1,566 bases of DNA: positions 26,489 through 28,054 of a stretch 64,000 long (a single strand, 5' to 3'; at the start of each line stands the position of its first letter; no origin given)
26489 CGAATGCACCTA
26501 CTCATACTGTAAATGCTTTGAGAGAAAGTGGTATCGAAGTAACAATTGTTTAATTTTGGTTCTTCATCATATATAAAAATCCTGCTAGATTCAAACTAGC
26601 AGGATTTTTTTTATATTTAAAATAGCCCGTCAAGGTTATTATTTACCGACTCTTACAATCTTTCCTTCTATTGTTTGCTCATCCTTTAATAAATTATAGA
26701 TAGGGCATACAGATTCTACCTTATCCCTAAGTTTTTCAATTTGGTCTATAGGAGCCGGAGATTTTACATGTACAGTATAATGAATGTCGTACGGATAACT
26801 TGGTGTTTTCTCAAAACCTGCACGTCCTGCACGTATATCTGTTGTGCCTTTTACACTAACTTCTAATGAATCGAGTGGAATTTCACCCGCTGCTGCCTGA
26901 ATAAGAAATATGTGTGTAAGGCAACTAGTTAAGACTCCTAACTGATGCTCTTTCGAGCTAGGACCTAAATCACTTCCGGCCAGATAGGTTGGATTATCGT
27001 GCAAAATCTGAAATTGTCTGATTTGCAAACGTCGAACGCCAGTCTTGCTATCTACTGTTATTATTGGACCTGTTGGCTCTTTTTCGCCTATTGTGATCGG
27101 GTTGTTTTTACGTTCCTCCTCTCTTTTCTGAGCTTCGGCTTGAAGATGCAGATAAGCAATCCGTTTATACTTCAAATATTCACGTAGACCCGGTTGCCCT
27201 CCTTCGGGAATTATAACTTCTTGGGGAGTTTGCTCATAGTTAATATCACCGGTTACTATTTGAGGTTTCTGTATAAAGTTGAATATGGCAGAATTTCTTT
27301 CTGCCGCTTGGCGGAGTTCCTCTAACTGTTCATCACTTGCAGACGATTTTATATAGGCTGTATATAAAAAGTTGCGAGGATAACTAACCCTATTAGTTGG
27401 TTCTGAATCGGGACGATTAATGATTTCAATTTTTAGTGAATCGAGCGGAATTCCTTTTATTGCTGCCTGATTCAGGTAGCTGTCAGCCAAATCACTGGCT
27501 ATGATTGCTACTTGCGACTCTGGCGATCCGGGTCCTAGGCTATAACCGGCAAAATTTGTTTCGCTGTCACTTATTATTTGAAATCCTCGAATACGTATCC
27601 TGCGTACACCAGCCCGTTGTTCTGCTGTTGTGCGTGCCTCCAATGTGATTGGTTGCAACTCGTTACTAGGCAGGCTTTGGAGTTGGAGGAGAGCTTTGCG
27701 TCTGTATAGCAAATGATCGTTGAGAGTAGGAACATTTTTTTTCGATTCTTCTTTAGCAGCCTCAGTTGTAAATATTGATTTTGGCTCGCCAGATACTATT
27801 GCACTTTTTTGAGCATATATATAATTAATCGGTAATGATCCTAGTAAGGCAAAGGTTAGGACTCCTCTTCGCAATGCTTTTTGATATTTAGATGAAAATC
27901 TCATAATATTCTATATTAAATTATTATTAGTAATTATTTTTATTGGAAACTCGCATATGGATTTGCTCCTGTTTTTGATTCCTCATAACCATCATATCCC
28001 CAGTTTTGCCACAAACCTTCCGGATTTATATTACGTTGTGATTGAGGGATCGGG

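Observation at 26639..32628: SusC/SusD pair whose only cargo gene is a secreted pseudo-dimeric OsmC-like protein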

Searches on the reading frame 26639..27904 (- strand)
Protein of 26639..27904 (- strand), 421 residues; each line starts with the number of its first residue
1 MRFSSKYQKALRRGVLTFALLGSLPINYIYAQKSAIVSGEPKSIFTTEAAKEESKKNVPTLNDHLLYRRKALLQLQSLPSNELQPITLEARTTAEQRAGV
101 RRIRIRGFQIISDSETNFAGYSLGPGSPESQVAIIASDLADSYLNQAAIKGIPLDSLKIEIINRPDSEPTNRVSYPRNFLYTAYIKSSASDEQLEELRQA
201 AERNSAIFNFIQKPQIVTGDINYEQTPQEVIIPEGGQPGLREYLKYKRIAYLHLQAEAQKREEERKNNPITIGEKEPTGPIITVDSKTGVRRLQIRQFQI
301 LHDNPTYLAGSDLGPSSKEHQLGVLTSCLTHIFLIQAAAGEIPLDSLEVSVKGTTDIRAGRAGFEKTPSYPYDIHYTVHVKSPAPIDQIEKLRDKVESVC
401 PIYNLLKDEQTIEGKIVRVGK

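Call 3: search_protein_families(library=pfam, proteins=[window:26639-27904:-], max_evalue=1)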
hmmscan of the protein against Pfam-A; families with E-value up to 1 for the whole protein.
window:26639-27904:- (421 aa): 1 family
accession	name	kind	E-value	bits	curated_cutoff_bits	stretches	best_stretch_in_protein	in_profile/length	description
PF02566.24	OsmC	-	2e-17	63.9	27.5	2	310-413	1-98/100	OsmC-like protein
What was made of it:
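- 26639..27904 (-): Exported tandem OsmC-like protein, 421 aa plus stop codon. Pfam OsmC in two stretches (call 3).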

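Call 4: search_protein_families(library=ncbifam, proteins=[window:26639-27904:-], max_evalue=1)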
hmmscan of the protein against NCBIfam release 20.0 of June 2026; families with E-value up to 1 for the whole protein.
window:26639-27904:- (421 aa): 2 families
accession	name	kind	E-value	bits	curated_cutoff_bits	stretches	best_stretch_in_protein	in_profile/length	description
NF041052.1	OsmC_like_Se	domain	3.1e-15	56.4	95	2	291-416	16-140/144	OsmC-related (seleno)protein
NF004832.0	PRK06184.1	subfamily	0.1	11.3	476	1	165-230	93-158/506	hypothetical protein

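Call 7: search_solved_structures(query=window:26639-27904:-, max_evalue=1, show_alignments=2)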
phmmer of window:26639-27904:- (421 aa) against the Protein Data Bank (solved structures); distinct sequences matched with E-value up to 1: 2.
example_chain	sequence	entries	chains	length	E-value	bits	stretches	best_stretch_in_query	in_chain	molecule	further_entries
2opl_A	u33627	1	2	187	0.0015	20.9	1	303-406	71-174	Hypothetical protein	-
9wo1_A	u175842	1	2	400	0.011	18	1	283-415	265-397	Osmotically inducible protein C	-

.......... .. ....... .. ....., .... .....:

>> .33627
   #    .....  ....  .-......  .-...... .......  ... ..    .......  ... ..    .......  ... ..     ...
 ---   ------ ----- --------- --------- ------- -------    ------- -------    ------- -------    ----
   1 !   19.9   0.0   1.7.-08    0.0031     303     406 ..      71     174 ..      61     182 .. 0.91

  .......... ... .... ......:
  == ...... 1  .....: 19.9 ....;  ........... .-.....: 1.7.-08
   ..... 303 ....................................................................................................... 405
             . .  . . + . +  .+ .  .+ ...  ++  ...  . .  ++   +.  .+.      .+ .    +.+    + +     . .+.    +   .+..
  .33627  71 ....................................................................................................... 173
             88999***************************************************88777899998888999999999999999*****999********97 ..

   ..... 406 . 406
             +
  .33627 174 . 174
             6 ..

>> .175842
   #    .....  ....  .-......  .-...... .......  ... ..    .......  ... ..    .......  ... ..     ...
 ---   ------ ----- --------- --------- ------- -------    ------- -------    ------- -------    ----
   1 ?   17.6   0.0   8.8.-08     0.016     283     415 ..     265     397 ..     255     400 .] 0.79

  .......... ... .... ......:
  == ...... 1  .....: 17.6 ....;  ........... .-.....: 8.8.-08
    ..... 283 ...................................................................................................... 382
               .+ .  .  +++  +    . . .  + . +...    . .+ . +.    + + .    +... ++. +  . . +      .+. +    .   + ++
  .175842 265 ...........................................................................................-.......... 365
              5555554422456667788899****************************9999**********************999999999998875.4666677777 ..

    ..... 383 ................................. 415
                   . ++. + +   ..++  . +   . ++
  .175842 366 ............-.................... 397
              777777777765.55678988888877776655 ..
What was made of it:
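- Closest known: Ohr/OsmC thiol peroxidases. Different: The best PDB sequence match is E = 0.0015 (call 7).
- Tried and rejected: PDB sequence search found only 2opl (E = 0.0015) and 9wo1 (E = 0.011) (call 7).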

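Call 8: find_homologous_proteins(query=window:26639-27904:-, max_evalue=0.001)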
Query window:26639-27904:- (421 aa): 374 proteins with E <= 0.001 among 7626 candidates; the best 120 are listed.
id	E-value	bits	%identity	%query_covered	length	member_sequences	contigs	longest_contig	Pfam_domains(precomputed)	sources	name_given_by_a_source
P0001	3.2e-273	924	100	100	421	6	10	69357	PF02566.25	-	-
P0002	1.6e-195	668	76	98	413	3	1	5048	PF02566.25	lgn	-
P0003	1.8e-190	651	72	99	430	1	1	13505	PF02566.25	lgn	-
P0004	7.8e-180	616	71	96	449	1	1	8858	PF02566.25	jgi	jgi:uncharacterized OsmC-like protein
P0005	1.5e-179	615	72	90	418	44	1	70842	PF02566.25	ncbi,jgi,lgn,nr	ncbi:MAG: OsmC family protein [Prevotella sp.]|jgi:uncharacterized OsmC-like protein|nr:OsmC family 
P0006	5.9e-177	607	71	92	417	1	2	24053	PF02566.25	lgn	-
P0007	1.2e-176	606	70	98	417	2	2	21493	PF02566.25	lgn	-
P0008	8.1e-176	603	67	97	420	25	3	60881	PF02566.25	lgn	-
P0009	1.3e-175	602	66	100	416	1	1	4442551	PF02566.25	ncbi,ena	-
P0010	1.0e-160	553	68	87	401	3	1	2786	PF02566.25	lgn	-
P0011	5.2e-160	551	68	89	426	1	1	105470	PF02566.25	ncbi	-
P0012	1.2e-155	537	62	96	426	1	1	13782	PF02566.25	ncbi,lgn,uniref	ncbi:hypothetical protein EZS27_011658 [termite gut metagenome]|uniref:OsmC family protein n=1 Tax=t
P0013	4.3e-152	525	64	89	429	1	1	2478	PF02566.25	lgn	-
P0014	4.3e-148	512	64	86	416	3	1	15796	PF02566.25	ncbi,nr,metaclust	ncbi:OsmC-like protein [Bacteroidales bacterium Barb6XT]|nr:OsmC-like protein [Bacteroidales bacteri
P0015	1.2e-146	507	73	75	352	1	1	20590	PF02566.25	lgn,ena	-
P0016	1.6e-143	497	63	86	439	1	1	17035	PF02566.25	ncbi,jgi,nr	ncbi:MAG: OsmC family protein [Tannerellaceae bacterium]|jgi:uncharacterized OsmC-like protein|nr:Os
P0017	5.1e-142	492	63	86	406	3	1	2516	PF02566.25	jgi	jgi:uncharacterized OsmC-like protein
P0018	2.1e-140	486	60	89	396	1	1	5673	PF02566.25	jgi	jgi:uncharacterized OsmC-like protein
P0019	2.2e-140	486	62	86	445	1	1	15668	PF02566.25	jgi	jgi:uncharacterized OsmC-like protein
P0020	5.4e-139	482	59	90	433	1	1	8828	PF02566.25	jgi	jgi:uncharacterized OsmC-like protein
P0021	3.5e-135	469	57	89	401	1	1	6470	PF02566.25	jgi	jgi:hypothetical protein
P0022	7.2e-135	468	59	89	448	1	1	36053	PF02566.25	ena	-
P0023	7.7e-134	465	55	96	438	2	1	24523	PF02566.25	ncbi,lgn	-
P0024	3.3e-133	463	59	87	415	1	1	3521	PF02566.25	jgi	jgi:uncharacterized OsmC-like protein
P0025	6.1e-132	459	54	99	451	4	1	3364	PF02566.25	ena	-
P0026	7.6e-132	458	59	86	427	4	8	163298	PF02566.25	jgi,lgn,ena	-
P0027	1.0e-130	454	60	86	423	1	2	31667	PF02566.25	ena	-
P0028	1.4e-130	454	58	91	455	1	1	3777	PF02566.25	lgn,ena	-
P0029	2.1e-130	453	59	86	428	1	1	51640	PF02566.25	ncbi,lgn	-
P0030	2.9e-130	453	57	90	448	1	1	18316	PF02566.25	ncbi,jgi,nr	ncbi:MAG: OsmC family protein [Tannerella sp.]|jgi:uncharacterized OsmC-like protein|nr:OsmC family 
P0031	6.3e-130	452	54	96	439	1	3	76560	PF02566.25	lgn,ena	-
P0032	3.0e-129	450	59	85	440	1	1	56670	PF02566.25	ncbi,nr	ncbi:MAG: OsmC family protein [Bacteroidota bacterium]|nr:OsmC family protein [Bacteroidota bacteriu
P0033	3.0e-129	450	56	91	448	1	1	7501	PF02566.25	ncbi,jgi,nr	ncbi:MAG: OsmC family protein [Prevotellaceae bacterium]|jgi:uncharacterized OsmC-like protein|nr:Os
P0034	3.1e-129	450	57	89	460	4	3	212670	PF02566.25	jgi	jgi:uncharacterized OsmC-like protein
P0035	3.7e-129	449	59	85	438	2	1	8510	PF02566.25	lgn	-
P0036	4.5e-129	449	60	82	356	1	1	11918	PF02566.25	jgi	jgi:uncharacterized OsmC-like protein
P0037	7.8e-129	448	55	93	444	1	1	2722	PF02566.25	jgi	jgi:uncharacterized OsmC-like protein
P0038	8.5e-129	448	56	92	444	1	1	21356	PF02566.25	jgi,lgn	jgi:uncharacterized OsmC-like protein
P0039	1.1e-128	448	58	90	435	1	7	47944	PF02566.25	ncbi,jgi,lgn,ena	jgi:uncharacterized OsmC-like protein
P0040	1.7e-128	447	54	96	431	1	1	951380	PF02566.25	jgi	jgi:uncharacterized OsmC-like protein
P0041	2.9e-128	446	58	90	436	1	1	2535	PF02566.25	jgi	jgi:uncharacterized OsmC-like protein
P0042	2.9e-128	446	55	92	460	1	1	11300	PF02566.25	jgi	jgi:uncharacterized OsmC-like protein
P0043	3.2e-128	446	59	86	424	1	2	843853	PF02566.25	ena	-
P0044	3.3e-128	446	54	96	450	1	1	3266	PF02566.25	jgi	jgi:uncharacterized OsmC-like protein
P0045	6.5e-128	445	54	98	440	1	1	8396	PF02566.25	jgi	jgi:uncharacterized OsmC-like protein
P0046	6.6e-128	445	54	95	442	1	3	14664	PF02566.25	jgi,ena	-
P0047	9.0e-127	442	55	91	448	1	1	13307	PF02566.25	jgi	jgi:uncharacterized OsmC-like protein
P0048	9.7e-127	441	55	89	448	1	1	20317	PF02566.25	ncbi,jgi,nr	ncbi:MAG: OsmC family protein [Tannerella sp.]|jgi:uncharacterized OsmC-like protein|nr:OsmC family 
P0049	1.1e-126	441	57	89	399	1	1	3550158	PF02566.25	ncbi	ncbi:MAG: OsmC family protein [Breznakibacter sp.]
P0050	1.7e-126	441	57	91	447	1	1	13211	PF02566.25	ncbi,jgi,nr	ncbi:MAG: OsmC family protein [Prevotellaceae bacterium]|jgi:hypothetical protein|nr:OsmC family pro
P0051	2.7e-126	440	56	91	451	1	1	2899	PF02566.25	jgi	jgi:hypothetical protein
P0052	3.3e-126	440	55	91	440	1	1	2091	PF02566.25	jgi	jgi:uncharacterized OsmC-like protein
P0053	3.6e-126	440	57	90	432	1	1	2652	PF02566.25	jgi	jgi:uncharacterized OsmC-like protein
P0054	3.7e-126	439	58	86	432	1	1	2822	PF02566.25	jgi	-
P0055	8.2e-126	438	56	90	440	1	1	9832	PF02566.25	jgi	jgi:uncharacterized OsmC-like protein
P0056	1.7e-125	437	56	89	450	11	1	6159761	PF02566.25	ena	-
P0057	1.9e-125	437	58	86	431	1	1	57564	PF02566.25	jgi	jgi:uncharacterized OsmC-like protein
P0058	6.8e-125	435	57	85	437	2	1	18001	PF02566.25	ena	-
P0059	2.1e-124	434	58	85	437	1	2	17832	PF02566.25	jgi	jgi:uncharacterized OsmC-like protein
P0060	2.2e-124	434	57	86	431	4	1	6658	PF02566.25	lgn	-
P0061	5.3e-124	432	57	87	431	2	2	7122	PF02566.25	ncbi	-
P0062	1.2e-122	428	56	89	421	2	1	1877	PF02566.25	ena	-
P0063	1.8e-122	427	52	99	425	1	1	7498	PF02566.25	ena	-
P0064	1.9e-122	427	55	91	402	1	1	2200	PF02566.25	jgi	jgi:uncharacterized OsmC-like protein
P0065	4.3e-122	426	56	86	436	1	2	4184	PF02566.25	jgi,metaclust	metaclust:\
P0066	4.5e-122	426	55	93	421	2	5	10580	PF02566.25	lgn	-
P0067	3.1e-121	423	51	96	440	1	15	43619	PF02566.25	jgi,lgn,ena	-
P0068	5.1e-121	423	55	89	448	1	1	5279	PF02566.25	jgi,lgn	jgi:hypothetical protein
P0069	5.3e-121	423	56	85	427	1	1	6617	PF02566.25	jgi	jgi:uncharacterized OsmC-like protein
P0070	8.5e-121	422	55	89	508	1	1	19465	PF02566.25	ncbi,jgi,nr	ncbi:MAG: OsmC family protein [Prevotellaceae bacterium]|jgi:hypothetical protein|nr:OsmC family pro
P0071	2.1e-120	421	56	87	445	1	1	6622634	PF02566.25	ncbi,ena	-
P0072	2.2e-120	420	56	83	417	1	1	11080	PF02566.25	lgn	-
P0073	4.9e-120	419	56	83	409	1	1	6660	PF02566.25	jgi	jgi:uncharacterized OsmC-like protein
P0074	8.9e-120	418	55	89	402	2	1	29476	PF02566.25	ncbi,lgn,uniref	ncbi:hypothetical protein EZS27_005721 [termite gut metagenome]|uniref:Uncharacterized protein n=1 T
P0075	2.0e-119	417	56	85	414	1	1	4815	PF02566.25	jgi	jgi:uncharacterized OsmC-like protein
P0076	7.0e-119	416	56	87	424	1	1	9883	PF02566.25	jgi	jgi:uncharacterized OsmC-like protein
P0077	2.8e-118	414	55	89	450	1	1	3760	PF02566.25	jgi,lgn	jgi:hypothetical protein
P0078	2.7e-117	410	56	86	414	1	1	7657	PF02566.25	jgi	jgi:uncharacterized OsmC-like protein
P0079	4.8e-117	410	55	87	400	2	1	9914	PF02566.25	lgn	-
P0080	5.2e-117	409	51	91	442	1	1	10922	PF02566.25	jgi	jgi:hypothetical protein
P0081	2.5e-116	407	54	87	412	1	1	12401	PF02566.25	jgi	jgi:uncharacterized OsmC-like protein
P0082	7.2e-116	406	55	86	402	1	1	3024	PF02566.25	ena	-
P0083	1.3e-115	405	54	86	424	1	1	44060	PF02566.25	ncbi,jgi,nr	ncbi:MAG: OsmC family protein [Dysgonamonadaceae bacterium]|jgi:uncharacterized OsmC-like protein|nr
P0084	3.9e-115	403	56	86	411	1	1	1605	PF02566.25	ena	-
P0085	8.9e-115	402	52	91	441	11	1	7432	PF02566.25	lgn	-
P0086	2.0e-113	398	52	91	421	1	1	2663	PF02566.25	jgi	jgi:uncharacterized OsmC-like protein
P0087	3.4e-113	397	55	85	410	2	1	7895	PF02566.25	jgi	jgi:uncharacterized OsmC-like protein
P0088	4.2e-113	397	54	86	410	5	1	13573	PF02566.25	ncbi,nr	ncbi:MAG: OsmC family protein [Dysgonamonadaceae bacterium]|nr:OsmC family protein [Dysgonamonadacea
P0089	7.9e-113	396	53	86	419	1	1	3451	PF02566.25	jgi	jgi:uncharacterized OsmC-like protein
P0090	8.1e-113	396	52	89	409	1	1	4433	PF02566.25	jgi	jgi:uncharacterized OsmC-like protein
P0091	1.2e-112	395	55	83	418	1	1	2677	PF02566.25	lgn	-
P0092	1.9e-112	394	56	83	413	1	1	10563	PF02566.25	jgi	jgi:uncharacterized OsmC-like protein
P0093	2.2e-112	394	52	89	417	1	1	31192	PF02566.25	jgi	jgi:uncharacterized OsmC-like protein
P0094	2.3e-112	394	53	87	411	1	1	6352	PF02566.25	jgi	jgi:uncharacterized OsmC-like protein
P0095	2.4e-112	394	52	91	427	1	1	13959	PF02566.25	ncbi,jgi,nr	ncbi:MAG: OsmC family protein [Tannerella sp.]|jgi:uncharacterized OsmC-like protein|nr:OsmC family 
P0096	3.3e-112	394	54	86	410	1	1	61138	PF02566.25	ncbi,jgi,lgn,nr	ncbi:MAG: OsmC family protein [Tannerellaceae bacterium]|jgi:uncharacterized OsmC-like protein|nr:Os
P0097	1.5e-111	391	52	90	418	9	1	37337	PF02566.25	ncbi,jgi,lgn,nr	ncbi:MAG: OsmC family protein [Mediterranea sp.]|jgi:uncharacterized OsmC-like protein|nr:OsmC famil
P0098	3.2e-111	390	55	86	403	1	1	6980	PF02566.25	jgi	jgi:uncharacterized OsmC-like protein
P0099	5.1e-111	390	53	87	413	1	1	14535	PF02566.25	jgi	jgi:uncharacterized OsmC-like protein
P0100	1.3e-110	388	51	90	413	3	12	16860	PF02566.25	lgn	-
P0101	1.5e-110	388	53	86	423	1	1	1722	PF02566.25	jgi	jgi:uncharacterized OsmC-like protein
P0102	5.0e-110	386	53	86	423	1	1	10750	PF02566.25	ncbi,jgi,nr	ncbi:MAG: OsmC family protein [Tannerella sp.]|jgi:uncharacterized OsmC-like protein|nr:OsmC family 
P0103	5.3e-110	386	49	90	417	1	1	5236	PF02566.25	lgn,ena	-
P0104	3.6e-109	384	49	90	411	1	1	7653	PF02566.25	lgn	-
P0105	5.6e-109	383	53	86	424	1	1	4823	PF02566.25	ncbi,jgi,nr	ncbi:MAG: OsmC family protein [Dysgonamonadaceae bacterium]|jgi:uncharacterized OsmC-like protein|nr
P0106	6.7e-109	383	50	90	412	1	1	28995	PF02566.25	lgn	-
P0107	7.3e-109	383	54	83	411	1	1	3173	PF02566.25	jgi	jgi:uncharacterized OsmC-like protein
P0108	8.1e-109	382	51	89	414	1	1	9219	PF02566.25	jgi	jgi:uncharacterized OsmC-like protein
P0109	2.1e-108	381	52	86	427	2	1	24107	PF02566.25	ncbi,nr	ncbi:MAG: OsmC family protein [Tannerellaceae bacterium]|nr:OsmC family protein [Tannerellaceae bact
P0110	2.5e-108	381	50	90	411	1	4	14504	PF02566.25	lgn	-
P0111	4.1e-108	380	52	87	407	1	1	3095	PF02566.25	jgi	jgi:uncharacterized OsmC-like protein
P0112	6.1e-108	380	49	90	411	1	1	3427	PF02566.25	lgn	-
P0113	2.3e-107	378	51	87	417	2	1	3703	PF02566.25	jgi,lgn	-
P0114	5.0e-107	377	52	86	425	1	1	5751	PF02566.25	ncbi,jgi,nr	ncbi:MAG: OsmC family protein [Tannerellaceae bacterium]|jgi:hypothetical protein|nr:OsmC family pro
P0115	1.2e-106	375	53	83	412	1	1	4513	PF02566.25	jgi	jgi:uncharacterized OsmC-like protein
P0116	1.3e-106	375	52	86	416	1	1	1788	PF02566.25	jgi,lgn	jgi:uncharacterized OsmC-like protein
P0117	5.0e-106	373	53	84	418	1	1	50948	PF02566.25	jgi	jgi:uncharacterized OsmC-like protein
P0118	7.2e-106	373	52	86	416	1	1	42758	PF02566.25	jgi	jgi:uncharacterized OsmC-like protein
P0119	1.7e-105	371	52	85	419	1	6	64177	PF02566.25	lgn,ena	-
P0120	7.3e-104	366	52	84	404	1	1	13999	PF02566.25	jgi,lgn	jgi:uncharacterized OsmC-like protein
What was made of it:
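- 26639..27904 (-): 374 homologues were found, and the best 120 are all about 350-510 aa (most 400-460) and tandem (call 8).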

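Call 11: find_related_loci(query=A1, collection=genome_contigs, flank=9000)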
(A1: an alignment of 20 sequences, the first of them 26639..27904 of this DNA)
Query A1 (421 aa) in genome_contigs; peptide patterns used: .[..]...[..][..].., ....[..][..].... (x = any residue, [..] = any of these).
158 stretches matched a pattern; 146 encode a relative of the query (tblastn E <= 1e-3); the best 80 are kept; 80 distinct loci.
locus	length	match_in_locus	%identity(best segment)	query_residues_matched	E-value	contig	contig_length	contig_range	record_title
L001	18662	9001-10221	69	12-420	0e+0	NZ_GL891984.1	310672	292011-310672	Dysgonomonas gadei ATCC BAA-286 supercont1.6, whole genome shotgun sequence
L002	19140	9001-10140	72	41-421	0e+0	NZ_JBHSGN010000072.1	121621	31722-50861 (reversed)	Dysgonomonas termitidis strain CCUG 66188 GCM70023304_122, whole genome shotgun sequence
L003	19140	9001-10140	72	41-421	0e+0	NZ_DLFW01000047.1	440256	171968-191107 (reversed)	MAG: Dysgonomonas sp. UBA7710 UBA7710_contig_65, whole genome shotgun sequence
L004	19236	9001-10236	67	5-419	4e-177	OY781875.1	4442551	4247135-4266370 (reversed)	MAG: uncultured Bacteroides sp. isolate 8a0fce30-4a64-47b9-90df-8b7b8c89637f genome assembly, chromosome: 1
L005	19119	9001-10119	68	42-418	8e-169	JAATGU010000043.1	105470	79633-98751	MAG: Bacteroidales bacterium isolate bin_67 k141_461082, whole genome shotgun sequence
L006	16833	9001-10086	63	59-418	5e-146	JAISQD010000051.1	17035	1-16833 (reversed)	MAG: Tannerellaceae bacterium isolate Kf353_bin119 k119_132044, whole genome shotgun sequence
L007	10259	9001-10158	57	40-418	1e-137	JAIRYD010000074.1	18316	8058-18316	MAG: Tannerella sp. isolate Gsp477_bin28 k119_724654, whole genome shotgun sequence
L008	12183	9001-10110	58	43-418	4e-137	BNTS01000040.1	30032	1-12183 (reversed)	Bacteroidia bacterium MS495-74 DNA, sequence040, whole genome shotgun sequence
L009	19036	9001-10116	58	41-418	5e-136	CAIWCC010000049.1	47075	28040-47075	MAG: uncultured Bacteroidales bacterium isolate Loclat_bin-07483 genome assembly, contig: bin-07483:049/269, whole genom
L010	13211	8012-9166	57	37-418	9e-135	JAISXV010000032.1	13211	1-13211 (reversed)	MAG: Prevotellaceae bacterium isolate Nc350_bin194 k119_1685796, whole genome shotgun sequence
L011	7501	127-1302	56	34-418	1e-134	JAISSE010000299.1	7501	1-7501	MAG: Prevotellaceae bacterium isolate Kf353_bin96 k119_3746133, whole genome shotgun sequence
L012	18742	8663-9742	59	60-418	1e-136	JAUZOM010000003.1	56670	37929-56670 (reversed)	MAG: Bacteroidota bacterium isolate bin141(14d) KHPEMDEO_3, whole genome shotgun sequence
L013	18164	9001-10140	55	43-418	2e-133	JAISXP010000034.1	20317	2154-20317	MAG: Tannerella sp. isolate Nc350_bin189 k119_1954398, whole genome shotgun sequence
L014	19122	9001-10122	57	45-418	8e-133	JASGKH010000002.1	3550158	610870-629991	MAG: Breznakibacter sp. isolate 5N570 JMF-2111-06-0005.ont.bin.570_1, whole genome shotgun sequence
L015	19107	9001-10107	56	54-418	4e-126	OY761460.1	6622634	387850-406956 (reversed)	MAG: Prolixibacteraceae bacterium isolate b0120b26-81c1-4e5c-b488-535878dd73d8 genome assembly, chromosome: 1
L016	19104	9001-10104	54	59-418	8e-123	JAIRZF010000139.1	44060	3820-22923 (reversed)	MAG: Dysgonamonadaceae bacterium isolate Gsp477_bin75 k119_608771, whole genome shotgun sequence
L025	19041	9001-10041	44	61-418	1e-85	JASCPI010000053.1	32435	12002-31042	Lysobacteraceae bacterium PS02065 NODE_53_length_32435_cov_14.945246, whole genome shotgun sequence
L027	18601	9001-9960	46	88-418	2e-80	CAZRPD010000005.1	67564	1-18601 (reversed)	MAG TPA_asm: uncultured Caulobacter sp. isolate binchicken_co77_162 genome assembly, contig: NODE_450_length_67564_cov_7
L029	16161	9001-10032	44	66-418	5e-80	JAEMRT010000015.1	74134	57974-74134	MAG: Sphingopyxis sp. isolate SupBloom_Metag_073 Bloom_2_NODE_49_length_74134_cov_10.437816, whole genome shotgun sequen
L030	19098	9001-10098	42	46-418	6e-79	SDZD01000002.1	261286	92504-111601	MAG: bacterium isolate PMG_196 scaffold_42, whole genome shotgun sequence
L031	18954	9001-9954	43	88-418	5e-78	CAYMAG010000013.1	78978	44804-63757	MAG TPA_asm: uncultured Vicinamibacteraceae bacterium isolate SRP344714_co2_321 genome assembly, contig: NODE_666_length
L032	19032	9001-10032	42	61-418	2e-77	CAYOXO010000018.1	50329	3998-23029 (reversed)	MAG TPA_asm: uncultured Stakelama sp. isolate binchicken_co128_194 genome assembly, contig: NODE_396_length_50329_cov_6.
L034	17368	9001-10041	43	66-418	1e-76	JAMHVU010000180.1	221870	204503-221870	MAG: Sphingobium sp. isolate UR_AS_maxbin.014 k201_977833, whole genome shotgun sequence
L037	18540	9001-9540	54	59-420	3e-52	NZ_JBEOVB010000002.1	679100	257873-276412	Streptomyces sp. NPDC002884 NPDC002884_9_D12.ctg-0002, whole genome shotgun sequence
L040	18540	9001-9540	51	59-420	5e-49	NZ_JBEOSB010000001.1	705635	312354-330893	Streptomyces sp. NPDC097640 NPDC097640_268_E4.ctg-0001, whole genome shotgun sequence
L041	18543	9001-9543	50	55-420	6e-49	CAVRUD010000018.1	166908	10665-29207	MAG: uncultured Chloroflexia bacterium isolate MFD02840.bin.2.110 genome assembly, contig: contig_51818, whole genome sh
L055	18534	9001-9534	46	52-417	5e-41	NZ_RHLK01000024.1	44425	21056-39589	Paenibacillus lutrae strain N10 scaffold24, whole genome shotgun sequence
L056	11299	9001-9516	46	60-419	1e-40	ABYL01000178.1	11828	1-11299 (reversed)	Burkholderia sp. H160 ctg00586, whole genome shotgun sequence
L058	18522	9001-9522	45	60-421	7e-40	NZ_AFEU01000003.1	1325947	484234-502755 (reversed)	Bacillus methanolicus PB1 contig_3, whole genome shotgun sequence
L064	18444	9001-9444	52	84-421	5e-39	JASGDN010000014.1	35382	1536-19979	MAG: Thermomicrobiales bacterium isolate 4M006 JMF-2106-05-0004.bin.6_13, whole genome shotgun sequence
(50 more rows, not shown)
